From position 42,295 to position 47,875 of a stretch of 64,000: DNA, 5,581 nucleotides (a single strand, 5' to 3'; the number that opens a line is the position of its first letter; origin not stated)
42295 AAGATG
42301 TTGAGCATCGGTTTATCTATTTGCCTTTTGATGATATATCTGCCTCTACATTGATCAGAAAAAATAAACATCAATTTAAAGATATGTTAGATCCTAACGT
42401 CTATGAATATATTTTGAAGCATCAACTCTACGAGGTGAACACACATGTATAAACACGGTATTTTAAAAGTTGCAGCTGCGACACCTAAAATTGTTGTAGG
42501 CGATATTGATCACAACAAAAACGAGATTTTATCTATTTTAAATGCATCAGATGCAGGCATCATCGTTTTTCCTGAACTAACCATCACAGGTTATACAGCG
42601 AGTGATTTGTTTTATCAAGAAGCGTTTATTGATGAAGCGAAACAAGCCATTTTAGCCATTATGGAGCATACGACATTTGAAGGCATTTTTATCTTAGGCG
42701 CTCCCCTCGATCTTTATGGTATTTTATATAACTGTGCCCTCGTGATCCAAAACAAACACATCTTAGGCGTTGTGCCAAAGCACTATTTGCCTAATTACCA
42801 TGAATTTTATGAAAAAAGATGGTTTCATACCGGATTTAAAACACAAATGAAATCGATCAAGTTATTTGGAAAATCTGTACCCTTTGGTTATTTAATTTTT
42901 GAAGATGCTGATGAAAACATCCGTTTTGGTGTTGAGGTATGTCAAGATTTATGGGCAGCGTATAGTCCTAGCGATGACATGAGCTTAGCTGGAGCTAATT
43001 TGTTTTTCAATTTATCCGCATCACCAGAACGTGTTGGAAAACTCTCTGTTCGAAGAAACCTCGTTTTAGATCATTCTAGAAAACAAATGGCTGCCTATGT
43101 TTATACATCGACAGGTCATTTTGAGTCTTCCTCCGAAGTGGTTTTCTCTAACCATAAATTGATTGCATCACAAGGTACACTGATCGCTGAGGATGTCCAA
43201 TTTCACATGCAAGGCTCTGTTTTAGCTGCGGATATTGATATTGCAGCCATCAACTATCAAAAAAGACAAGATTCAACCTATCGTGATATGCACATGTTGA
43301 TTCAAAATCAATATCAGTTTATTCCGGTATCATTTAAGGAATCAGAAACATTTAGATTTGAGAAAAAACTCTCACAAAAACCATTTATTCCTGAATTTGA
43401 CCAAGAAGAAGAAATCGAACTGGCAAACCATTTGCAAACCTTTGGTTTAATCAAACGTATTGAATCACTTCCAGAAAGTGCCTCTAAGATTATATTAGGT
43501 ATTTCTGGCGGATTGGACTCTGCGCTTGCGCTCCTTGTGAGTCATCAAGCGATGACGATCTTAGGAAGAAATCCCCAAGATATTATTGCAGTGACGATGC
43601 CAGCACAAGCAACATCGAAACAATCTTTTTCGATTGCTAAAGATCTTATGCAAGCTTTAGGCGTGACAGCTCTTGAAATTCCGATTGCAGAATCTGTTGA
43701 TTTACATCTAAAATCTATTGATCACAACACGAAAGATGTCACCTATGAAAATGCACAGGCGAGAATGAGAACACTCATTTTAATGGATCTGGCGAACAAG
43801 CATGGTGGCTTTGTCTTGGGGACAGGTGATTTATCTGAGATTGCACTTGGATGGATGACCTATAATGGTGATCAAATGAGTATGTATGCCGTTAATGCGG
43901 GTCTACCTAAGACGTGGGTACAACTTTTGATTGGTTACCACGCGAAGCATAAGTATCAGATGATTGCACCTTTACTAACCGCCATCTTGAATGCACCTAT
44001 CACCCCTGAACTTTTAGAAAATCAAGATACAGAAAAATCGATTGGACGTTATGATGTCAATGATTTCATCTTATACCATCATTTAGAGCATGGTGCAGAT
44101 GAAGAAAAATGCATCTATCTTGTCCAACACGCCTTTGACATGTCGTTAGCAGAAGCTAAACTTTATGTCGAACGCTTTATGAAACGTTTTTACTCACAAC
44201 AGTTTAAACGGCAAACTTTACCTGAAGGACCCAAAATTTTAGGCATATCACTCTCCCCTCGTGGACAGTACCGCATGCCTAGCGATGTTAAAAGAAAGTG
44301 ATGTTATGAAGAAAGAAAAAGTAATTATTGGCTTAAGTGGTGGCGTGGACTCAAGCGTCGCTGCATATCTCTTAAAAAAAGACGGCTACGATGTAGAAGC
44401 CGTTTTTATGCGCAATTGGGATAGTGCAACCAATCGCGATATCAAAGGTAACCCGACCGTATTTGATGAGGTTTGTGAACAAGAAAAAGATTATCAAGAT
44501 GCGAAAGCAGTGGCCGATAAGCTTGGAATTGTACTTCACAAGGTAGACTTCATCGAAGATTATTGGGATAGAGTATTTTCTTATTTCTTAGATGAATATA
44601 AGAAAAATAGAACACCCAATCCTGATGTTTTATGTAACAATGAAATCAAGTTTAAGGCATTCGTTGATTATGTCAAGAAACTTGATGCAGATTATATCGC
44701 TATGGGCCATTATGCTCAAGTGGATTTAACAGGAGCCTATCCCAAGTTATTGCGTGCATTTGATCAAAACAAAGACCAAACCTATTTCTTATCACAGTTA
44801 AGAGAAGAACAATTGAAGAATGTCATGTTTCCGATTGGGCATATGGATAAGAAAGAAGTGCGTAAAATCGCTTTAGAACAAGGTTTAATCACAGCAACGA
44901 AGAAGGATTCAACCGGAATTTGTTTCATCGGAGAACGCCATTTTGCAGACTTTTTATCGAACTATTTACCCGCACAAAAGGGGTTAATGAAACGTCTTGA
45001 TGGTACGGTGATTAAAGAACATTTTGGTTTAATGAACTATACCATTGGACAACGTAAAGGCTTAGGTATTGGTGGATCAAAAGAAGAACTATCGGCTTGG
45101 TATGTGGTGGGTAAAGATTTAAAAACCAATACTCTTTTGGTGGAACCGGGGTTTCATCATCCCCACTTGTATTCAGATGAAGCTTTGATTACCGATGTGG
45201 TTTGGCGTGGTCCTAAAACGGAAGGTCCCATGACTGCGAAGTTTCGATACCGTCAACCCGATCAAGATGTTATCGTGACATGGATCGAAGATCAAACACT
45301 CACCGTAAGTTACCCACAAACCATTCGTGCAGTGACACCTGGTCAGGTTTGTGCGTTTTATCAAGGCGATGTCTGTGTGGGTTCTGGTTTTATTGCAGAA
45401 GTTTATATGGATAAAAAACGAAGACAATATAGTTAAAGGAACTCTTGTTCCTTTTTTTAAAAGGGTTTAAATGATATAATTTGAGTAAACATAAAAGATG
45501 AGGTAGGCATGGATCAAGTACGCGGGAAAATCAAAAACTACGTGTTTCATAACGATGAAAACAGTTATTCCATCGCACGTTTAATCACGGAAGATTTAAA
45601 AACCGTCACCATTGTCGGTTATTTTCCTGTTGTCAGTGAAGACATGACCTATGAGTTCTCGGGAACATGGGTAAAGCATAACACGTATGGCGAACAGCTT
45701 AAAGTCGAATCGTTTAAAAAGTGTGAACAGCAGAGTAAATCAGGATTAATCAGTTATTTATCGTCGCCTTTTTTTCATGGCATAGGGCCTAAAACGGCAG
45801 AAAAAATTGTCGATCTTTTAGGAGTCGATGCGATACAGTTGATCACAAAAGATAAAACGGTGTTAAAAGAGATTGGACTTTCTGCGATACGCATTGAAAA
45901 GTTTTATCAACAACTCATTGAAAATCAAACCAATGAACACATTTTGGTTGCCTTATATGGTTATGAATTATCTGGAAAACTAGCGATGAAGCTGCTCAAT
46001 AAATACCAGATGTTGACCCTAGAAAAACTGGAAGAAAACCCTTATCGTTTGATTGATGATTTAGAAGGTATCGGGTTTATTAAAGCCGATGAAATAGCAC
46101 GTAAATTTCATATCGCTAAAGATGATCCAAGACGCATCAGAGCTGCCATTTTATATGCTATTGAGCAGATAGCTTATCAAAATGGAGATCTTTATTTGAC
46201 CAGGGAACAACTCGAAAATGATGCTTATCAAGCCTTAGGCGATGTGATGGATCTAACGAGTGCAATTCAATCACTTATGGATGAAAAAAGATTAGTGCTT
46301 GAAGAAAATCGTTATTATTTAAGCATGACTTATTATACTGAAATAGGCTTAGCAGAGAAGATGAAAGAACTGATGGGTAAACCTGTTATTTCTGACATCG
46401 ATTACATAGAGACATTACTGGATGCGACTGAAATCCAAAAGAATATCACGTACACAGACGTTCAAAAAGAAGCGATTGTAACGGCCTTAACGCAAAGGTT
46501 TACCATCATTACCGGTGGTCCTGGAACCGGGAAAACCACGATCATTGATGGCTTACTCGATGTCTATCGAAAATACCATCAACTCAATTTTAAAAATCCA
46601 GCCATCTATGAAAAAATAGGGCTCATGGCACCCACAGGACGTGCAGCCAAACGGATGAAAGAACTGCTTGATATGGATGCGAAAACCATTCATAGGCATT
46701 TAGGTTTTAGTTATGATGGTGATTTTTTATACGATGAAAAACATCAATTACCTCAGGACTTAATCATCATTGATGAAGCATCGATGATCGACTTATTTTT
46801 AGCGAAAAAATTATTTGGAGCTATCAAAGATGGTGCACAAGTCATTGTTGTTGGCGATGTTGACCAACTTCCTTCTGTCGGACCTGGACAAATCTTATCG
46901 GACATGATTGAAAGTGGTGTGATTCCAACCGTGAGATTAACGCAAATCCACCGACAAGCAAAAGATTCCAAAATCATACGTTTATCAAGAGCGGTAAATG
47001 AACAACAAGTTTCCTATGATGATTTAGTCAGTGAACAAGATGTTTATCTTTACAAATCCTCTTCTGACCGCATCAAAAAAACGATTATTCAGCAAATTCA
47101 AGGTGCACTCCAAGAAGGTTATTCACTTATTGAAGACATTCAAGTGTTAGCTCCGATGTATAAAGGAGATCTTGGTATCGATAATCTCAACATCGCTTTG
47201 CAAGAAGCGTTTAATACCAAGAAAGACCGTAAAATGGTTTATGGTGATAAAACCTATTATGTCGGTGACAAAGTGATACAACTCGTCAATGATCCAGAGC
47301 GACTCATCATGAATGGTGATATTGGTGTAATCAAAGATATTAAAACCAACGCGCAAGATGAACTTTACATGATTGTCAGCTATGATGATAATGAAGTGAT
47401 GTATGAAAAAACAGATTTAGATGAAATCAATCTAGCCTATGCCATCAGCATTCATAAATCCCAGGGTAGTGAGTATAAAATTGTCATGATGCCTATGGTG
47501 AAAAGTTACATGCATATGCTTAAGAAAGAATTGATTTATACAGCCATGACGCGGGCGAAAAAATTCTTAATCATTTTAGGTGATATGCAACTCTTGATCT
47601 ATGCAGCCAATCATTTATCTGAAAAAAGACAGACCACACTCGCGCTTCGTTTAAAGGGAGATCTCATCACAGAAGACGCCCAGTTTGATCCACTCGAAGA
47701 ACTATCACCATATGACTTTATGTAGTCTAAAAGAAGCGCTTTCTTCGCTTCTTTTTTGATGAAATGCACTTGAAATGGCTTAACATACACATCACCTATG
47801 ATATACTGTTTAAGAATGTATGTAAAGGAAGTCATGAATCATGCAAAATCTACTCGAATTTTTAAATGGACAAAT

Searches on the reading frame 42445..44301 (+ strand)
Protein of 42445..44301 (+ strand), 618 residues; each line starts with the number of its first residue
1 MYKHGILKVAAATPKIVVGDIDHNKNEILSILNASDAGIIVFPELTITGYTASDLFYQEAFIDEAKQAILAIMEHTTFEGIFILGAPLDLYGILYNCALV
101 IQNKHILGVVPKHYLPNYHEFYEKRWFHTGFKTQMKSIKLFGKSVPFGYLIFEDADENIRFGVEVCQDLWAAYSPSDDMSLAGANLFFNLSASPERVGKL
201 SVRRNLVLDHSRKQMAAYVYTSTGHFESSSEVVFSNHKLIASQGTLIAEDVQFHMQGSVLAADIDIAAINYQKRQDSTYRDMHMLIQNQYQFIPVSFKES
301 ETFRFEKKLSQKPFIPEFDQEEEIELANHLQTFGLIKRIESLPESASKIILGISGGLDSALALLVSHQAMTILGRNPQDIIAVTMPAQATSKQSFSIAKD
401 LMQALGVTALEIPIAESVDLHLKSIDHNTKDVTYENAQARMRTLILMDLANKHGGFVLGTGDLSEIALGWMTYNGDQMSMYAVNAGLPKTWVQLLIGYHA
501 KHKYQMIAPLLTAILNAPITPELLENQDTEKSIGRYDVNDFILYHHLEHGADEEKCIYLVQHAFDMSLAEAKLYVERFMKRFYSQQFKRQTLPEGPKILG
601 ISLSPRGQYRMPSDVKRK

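Call 96: search_protein_families(library=pfam, proteins=[window:42445-44301:+], max_evalue=0.00001)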
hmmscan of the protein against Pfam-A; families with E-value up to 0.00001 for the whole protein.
window:42445-44301:+ (618 aa): 2 families
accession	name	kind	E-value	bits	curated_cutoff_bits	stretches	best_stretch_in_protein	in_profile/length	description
PF02540.23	NAD_synthase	-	4.2e-35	121.5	21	1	345-557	17-215/242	NAD synthase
PF00795.27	CN_hydrolase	-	1.2e-10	41.6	23.2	1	8-269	1-251/256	Carbon-nitrogen hydrolase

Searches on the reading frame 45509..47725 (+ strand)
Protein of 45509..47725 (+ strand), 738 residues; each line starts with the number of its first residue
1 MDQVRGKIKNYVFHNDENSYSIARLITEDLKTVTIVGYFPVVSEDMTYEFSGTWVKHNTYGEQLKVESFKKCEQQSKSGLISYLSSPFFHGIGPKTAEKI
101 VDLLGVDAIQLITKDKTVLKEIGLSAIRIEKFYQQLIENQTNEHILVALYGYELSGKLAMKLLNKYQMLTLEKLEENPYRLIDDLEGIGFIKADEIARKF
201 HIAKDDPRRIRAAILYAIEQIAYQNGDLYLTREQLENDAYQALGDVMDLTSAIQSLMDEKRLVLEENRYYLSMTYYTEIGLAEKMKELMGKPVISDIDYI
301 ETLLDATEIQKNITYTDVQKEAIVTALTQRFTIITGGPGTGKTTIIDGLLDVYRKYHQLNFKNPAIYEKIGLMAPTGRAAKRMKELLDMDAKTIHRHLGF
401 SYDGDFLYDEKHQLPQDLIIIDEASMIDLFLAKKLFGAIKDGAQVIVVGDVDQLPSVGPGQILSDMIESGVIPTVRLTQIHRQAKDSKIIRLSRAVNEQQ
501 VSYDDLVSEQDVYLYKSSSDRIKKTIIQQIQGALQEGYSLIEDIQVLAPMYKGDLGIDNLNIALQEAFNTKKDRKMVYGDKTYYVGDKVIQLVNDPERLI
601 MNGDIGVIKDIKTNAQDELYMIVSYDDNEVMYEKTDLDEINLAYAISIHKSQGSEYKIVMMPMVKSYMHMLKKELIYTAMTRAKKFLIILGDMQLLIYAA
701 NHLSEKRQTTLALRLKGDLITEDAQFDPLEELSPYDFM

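Call 96: search_protein_families(library=pfam, proteins=[window:45509-47725:+], max_evalue=0.00001)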
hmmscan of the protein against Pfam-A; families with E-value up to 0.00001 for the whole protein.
window:45509-47725:+ (738 aa): 8 families
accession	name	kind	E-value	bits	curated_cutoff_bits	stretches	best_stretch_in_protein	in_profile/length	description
PF13245.12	AAA_19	-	8.7e-43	146.2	25.1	1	319-459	1-134/134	AAA domain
PF13604.12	AAA_30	-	2.7e-39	135.3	27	1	315-502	2-174/191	AAA domain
PF14490.11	HHH_RecD2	-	3.2e-30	104.3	27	1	138-229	1-92/92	ATP-dependent RecD2 DNA helicase HHH domain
PF23139.1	OB_YrrC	-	4e-23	81.6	27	1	1-71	1-73/76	ATP-dependent DNA helicase YrrC, OB-fold domain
PF18335.7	SH3_13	-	1.5e-16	60.3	41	1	560-616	1-59/65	ATP-dependent RecD-like DNA helicase SH3 domain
PF13538.12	UvrD_C_2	-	4.2e-15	55.8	27.4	1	642-689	1-51/52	UvrD-like helicase C-terminal domain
PF13086.12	AAA_11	-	3.6e-08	34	27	0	316-356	3-44/257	AAA domain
PF01443.25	Viral_helicase1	-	1.7e-06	28.5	21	0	640-690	178-227/228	Viral superfamily 1 RNA helicase core domain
